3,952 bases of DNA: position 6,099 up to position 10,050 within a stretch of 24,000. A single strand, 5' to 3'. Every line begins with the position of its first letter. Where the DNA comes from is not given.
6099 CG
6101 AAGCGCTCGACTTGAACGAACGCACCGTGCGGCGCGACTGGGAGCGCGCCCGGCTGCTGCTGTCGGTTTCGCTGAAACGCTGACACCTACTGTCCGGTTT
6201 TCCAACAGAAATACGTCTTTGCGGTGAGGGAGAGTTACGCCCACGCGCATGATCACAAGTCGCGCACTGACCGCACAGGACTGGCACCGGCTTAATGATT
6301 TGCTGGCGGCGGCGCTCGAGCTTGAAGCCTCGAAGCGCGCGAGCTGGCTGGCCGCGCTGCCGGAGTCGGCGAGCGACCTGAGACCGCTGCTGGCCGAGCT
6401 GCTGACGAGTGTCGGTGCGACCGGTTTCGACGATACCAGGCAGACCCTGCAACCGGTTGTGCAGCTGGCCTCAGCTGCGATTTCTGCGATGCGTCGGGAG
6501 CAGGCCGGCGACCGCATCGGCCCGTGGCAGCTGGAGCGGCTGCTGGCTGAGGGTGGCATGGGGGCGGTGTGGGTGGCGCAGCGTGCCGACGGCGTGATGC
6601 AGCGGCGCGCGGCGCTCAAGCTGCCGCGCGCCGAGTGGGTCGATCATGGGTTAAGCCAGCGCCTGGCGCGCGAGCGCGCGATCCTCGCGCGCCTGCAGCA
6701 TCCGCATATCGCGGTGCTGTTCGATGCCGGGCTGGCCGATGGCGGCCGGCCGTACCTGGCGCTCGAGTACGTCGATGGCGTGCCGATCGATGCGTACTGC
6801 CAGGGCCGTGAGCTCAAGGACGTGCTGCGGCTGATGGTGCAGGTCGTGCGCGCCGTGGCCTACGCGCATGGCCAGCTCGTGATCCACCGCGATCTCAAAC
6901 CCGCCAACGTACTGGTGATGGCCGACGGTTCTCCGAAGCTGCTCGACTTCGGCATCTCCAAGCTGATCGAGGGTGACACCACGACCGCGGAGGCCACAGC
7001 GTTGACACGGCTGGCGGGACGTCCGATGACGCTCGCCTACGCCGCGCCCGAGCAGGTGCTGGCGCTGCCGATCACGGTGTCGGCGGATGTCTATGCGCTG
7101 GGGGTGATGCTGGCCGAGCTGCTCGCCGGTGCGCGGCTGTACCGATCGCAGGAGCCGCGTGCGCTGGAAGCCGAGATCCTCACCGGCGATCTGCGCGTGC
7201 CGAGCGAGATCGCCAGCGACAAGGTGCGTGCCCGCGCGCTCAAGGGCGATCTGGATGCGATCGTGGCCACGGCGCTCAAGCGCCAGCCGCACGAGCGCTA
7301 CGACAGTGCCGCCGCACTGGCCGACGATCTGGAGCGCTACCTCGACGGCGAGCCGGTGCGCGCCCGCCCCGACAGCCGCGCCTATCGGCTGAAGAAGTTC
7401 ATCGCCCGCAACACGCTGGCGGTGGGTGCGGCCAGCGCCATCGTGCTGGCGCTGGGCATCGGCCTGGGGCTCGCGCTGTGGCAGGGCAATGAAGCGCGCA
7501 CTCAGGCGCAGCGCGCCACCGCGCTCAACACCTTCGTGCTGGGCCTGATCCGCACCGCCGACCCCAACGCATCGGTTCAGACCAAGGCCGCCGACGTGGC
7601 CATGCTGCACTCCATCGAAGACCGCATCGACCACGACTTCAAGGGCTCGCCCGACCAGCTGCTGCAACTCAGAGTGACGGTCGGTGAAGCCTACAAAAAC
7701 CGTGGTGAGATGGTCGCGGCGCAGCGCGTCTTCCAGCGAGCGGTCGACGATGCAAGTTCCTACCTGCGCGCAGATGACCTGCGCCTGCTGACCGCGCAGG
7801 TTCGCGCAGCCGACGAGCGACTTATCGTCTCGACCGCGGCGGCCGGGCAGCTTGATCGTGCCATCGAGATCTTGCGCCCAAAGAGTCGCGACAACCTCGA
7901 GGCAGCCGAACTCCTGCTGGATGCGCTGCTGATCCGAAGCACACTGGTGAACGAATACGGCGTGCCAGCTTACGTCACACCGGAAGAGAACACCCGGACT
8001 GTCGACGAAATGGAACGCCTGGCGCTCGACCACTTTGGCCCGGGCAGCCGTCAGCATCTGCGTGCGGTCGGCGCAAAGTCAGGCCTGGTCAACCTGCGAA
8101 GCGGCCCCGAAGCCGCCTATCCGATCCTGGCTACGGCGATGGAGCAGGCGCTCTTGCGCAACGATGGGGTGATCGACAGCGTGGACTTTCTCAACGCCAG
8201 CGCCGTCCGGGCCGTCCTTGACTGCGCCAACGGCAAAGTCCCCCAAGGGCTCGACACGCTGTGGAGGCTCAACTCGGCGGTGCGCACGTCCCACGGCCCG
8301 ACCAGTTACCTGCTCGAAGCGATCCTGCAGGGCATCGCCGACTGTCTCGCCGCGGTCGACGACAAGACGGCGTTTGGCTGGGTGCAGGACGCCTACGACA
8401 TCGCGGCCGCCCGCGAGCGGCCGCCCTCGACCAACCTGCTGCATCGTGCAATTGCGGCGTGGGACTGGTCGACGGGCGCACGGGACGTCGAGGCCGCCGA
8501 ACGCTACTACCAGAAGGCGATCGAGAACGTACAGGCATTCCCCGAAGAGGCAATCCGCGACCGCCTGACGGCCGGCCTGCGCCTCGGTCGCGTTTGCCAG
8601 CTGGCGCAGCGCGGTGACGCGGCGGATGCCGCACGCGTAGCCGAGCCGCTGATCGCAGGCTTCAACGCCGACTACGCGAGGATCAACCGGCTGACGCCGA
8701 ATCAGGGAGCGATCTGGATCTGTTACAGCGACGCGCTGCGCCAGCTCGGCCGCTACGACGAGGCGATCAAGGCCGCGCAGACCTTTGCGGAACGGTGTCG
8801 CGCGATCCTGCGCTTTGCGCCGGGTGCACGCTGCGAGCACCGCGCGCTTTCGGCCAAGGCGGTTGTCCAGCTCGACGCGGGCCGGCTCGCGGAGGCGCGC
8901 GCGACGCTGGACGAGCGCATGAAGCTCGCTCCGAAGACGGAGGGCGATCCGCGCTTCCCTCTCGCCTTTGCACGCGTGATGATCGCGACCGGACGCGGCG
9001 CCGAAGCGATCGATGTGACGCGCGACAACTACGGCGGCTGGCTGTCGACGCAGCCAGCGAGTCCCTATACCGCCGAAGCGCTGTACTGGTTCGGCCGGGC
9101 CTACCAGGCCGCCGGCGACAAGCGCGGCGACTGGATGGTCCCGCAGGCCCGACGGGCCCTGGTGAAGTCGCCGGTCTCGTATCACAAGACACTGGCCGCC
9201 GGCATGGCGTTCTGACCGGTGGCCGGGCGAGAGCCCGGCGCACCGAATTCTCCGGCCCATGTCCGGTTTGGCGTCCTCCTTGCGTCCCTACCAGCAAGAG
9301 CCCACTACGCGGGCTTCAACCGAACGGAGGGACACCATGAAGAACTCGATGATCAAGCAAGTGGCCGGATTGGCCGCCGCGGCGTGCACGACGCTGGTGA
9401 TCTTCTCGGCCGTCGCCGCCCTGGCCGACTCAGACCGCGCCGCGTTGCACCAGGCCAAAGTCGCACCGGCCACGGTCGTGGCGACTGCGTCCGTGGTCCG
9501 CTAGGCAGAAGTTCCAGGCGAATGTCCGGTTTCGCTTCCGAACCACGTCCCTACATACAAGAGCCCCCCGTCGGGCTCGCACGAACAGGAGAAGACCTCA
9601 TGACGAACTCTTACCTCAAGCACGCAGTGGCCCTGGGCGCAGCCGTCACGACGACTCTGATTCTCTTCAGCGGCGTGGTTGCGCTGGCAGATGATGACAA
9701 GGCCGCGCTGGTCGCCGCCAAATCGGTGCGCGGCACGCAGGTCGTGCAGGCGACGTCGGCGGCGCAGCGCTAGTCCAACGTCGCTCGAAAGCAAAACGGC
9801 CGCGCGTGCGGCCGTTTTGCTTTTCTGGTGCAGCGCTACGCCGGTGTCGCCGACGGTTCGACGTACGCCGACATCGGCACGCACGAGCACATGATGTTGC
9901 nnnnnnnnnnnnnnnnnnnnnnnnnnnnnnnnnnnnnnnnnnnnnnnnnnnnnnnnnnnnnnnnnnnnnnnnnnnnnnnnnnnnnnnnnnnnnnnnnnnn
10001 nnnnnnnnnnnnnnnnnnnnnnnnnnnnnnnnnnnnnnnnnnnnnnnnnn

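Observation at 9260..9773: Tandem duplicated promoter-UTR-small-ORF cassettes encoding 55/57-aa signal-peptide-like proteins downstream of the ECF sigma/kinase pair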

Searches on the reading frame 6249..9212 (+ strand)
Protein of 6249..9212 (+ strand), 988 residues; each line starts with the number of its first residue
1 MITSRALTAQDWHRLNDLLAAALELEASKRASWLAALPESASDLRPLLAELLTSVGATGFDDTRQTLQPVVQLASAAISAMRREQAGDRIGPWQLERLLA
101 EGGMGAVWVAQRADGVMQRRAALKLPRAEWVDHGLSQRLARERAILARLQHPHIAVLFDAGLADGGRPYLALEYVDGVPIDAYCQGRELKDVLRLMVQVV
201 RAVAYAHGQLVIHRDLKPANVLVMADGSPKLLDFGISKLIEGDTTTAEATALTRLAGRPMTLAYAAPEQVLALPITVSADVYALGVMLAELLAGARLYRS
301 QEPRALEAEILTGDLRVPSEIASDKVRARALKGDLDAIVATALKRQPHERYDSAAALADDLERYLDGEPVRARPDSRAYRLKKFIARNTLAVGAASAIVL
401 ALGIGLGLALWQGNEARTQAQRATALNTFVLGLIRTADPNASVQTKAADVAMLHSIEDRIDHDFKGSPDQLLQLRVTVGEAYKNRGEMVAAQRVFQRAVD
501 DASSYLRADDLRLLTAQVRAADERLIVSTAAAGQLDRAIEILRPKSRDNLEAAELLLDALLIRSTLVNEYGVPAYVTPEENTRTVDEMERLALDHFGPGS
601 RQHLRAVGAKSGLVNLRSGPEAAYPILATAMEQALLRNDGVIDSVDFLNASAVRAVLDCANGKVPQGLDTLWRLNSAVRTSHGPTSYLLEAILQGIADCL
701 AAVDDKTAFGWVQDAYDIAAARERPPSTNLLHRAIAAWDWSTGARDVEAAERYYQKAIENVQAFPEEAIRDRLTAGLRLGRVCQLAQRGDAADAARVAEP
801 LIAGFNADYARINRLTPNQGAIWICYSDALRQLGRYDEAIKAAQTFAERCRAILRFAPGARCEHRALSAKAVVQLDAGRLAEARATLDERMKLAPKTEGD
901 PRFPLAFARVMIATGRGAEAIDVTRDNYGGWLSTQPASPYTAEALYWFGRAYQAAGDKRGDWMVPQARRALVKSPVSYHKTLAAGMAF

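Call 12: search_protein_families(library=pfam, proteins=[window:6249-9212:+], max_evalue=1)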
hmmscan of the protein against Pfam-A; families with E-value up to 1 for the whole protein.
window:6249-9212:+ (988 aa): 16 families
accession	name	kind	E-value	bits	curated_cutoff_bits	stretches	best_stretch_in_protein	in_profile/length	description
PF00069.31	Pkinase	-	4.2e-36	125.1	31.7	1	94-358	2-259/263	Protein kinase domain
PF07714.23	PK_Tyr_Ser-Thr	-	6e-23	81.9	23.1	1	95-310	3-217/258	Protein tyrosine and serine/threonine kinase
PF03109.22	ABC1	-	2.8e-07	30.4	22.9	1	169-249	144-226/244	ABC1 atypical kinase-like domain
PF13424.12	TPR_12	-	1.3e-06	29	30.1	1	821-895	4-76/77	Tetratricopeptide repeat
PF07719.23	TPR_2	-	6e-05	23.3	27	1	822-845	3-26/34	Tetratricopeptide repeat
PF13181.12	TPR_8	-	0.00019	21.8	25.7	0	827-843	8-24/34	Tetratricopeptide repeat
PF12895.13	ANAPC3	-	0.002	18.8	27.2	0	818-843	54-79/82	Anaphase-promoting complex, cyclosome, subunit 3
PF00515.34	TPR_1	-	0.0023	18.1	27.8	0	829-842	10-23/34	Tetratricopeptide repeat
PF13176.12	TPR_7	-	0.0034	17.8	27.9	0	829-841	8-20/36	Tetratricopeptide repeat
PF14559.12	TPR_19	-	0.0065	17.2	25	1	875-922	2-46/68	Tetratricopeptide repeat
PF13431.12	TPR_17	-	0.0095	16.6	24.4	1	812-840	5-33/34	Tetratricopeptide repeat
PF07721.20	TPR_4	-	0.012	16.6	27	1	865-889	2-26/26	Tetratricopeptide repeat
PF13428.12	TPR_14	-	0.052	14.7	23.5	1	821-850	2-31/44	Tetratricopeptide repeat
PF25524.1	RSLD_CPSF6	-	0.065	13.9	27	0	653-708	19-74/96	CPSF6-like, RSLD domain, N-terminal region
PF14531.12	Kinase-like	-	0.073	12.8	25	1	194-286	149-239/289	Kinase-like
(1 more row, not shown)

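Call 13: search_protein_families(library=ncbifam, proteins=[window:6249-9212:+], max_evalue=1)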
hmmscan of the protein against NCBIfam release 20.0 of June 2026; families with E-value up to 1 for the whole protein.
window:6249-9212:+ (988 aa): 22 families
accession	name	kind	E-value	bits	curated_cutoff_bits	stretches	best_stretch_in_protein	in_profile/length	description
NF033483.0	PknB_PASTA_kin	equivalog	4.1e-54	184.6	450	1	94-373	10-277/563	Stk1 family PASTA domain-containing Ser/Thr kinase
NF052427.1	StpK7MSMEG_1200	equivalog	1.7e-38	132.5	900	1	89-427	5-332/601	serine/threonine protein kinase StpK7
NF047741.1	antiphage_MADS6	equivalog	4.6e-38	131.1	460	2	190-373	299-469/612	methylation-associated defense system protein kinase MAD6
TIGR03903.1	TOMM_kin_cyc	equivalog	2.7e-35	121.6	705.75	1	118-361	3-244/1267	TOMM system kinase/cyclase fusion protein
NF009651.0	PRK13184.1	equivalog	1.3e-30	106.1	839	1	91-369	2-295/932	serine/threonine-protein kinase PknD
NF038150.1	lanthi_synth_IV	equivalog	2.1e-20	72.7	650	1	136-367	236-459/851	class IV lanthionine synthetase LanL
NF033442.0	BREX_PglW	equivalog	2.3e-20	72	990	1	74-365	188-487/1391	BREX system serine/threonine kinase PglW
NF053615.1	SerThrKinAfsKStmc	equivalog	1.7e-16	60.1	1300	1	88-294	10-209/809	protein serine/threonine kinase AfsK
NF038151.1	lanthi_synth_III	equivalog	6.6e-11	41.3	575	1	137-324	268-457/833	class III lanthionine synthetase LanKC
TIGR03724.2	arch_bud32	equivalog_domain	1.5e-06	27.8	125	1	165-243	65-137/193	KEOPS complex kinase/ATPase Bud32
NF043056.1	T4SS_LegK1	equivalog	1.7e-06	26.9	550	1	210-291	209-283/516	Dot/Icm T4SS effector kinase LegK1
NF052415.1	T3SS_chap_SctY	equivalog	3.6e-06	27.4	70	2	864-923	40-99/106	type III secretion apparatus assembly chaperone SctY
NF011461.0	PRK14879.1-2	equivalog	5.3e-05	23.1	372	1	137-237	48-146/225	Kae1-associated kinase Bud32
TIGR01982.1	UbiB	equivalog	0.00011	20.9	487.55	1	169-243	233-309/436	2-polyprenylphenol 6-hydroxylase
NF007174.0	PRK09605.1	equivalog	0.00031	19.4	447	1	114-240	358-476/535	bifunctional N(6)-L-threonylcarbamoyladenine synthase/serine/threonine protein kinase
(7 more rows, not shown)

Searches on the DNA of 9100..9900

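Call 60: search_rna_families(source=window, start=9100, end=9900, threshold=evalue, max_evalue=1)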
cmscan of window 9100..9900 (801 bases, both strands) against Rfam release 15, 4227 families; matches with E-value up to 1: 5.
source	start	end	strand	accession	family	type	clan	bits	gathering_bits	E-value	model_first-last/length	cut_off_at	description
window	9654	9838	+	RF02225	sX6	Gene; sRNA;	-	20.2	40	0.0054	1-342/342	no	Proteobacterial sRNA sX6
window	9747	9819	+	RF00512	Leu_leader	Cis-reg; leader;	-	20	50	0.17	1-148/148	no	Leucine operon leader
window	9790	9825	-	RF02063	STnc350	Gene; sRNA;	-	19.5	60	0.7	28-64/68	no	Salmonella enterica sRNA STnc350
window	9789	9900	-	RF02346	ar35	Gene; sRNA;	-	17.8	45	0.66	23-144/144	5'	Alphaproteobacterial sRNA ar35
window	9703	9838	+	RF02571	Mcr7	Gene; sRNA;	-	13.8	380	0.59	1-351/351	no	mcr7 sRNA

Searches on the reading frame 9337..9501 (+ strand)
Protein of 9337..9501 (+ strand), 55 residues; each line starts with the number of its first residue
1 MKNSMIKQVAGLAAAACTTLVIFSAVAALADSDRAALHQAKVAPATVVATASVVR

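Call 12: search_protein_families(library=pfam, proteins=[window:9337-9501:+], max_evalue=1)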
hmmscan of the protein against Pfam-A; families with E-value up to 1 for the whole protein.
seq(55 aa): 0 families

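Call 13: search_protein_families(library=ncbifam, proteins=[window:9337-9501:+], max_evalue=1)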
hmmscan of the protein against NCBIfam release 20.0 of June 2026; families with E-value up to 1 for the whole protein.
seq(55 aa): 0 families

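Call 31: find_homologous_proteins(query=window:9337-9501:+, max_evalue=10)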
Query seq(55 aa) (55 aa): 8 proteins with E <= 10 among 14 candidates.
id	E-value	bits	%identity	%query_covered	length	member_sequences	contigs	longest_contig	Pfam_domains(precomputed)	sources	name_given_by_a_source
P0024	4.5e-23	96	100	100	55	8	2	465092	-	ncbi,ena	-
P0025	2.2e-20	88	98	75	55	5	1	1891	-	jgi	jgi:hypothetical protein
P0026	1.2e-19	85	91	100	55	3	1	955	-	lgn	-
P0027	5.2e-19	83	89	100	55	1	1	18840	-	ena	-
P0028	8.1e-19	83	95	71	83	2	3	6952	-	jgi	jgi:hypothetical protein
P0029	7.6e-12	61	97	67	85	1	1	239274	-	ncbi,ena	-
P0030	1.4e-10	58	71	100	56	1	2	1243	-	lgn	-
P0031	4.7e-10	56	70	91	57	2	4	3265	-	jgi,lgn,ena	-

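Call 33: find_encoding_contigs(protein=P0024, flank=10000, max_places=3)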
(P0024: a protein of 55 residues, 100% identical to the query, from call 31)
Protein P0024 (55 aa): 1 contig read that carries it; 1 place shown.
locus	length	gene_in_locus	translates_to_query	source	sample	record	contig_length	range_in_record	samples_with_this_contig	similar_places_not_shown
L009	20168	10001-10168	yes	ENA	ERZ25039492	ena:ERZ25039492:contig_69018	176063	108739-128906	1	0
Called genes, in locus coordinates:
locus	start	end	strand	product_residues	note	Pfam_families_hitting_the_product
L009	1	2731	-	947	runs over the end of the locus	PF07715:Plug, PF00593:TonB_dep_Rec_b-barrel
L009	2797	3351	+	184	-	PF07638:Sigma70_ECF, PF06530:Phage_antitermQ (weak), PF08281:Sigma70_r4_2, PF04545:Sigma70_r4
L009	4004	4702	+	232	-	PF00069:Pkinase, PF07714:PK_Tyr_Ser-Thr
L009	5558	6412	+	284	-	-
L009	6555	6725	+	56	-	-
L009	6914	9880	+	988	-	PF00069:Pkinase, PF07714:PK_Tyr_Ser-Thr, PF03109:ABC1, PF13424:TPR_12 (faint)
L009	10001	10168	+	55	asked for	-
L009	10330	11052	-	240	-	PF21478:GcvP2_C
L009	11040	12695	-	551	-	PF02347:GDC-P, PF01212:Beta_elim_lyase (weak)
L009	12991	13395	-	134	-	PF02347:GDC-P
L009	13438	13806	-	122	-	PF01597:GCV_H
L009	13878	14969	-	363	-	PF01571:GCV_T, PF08669:GCV_T_C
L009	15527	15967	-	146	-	PF07705:CARDB (weak)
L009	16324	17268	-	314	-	PF05368:NmrA, PF13460:NAD_binding_10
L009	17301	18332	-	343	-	PF00155:Aminotran_1_2, PF01212:Beta_elim_lyase, PF01053:Cys_Met_Meta_PP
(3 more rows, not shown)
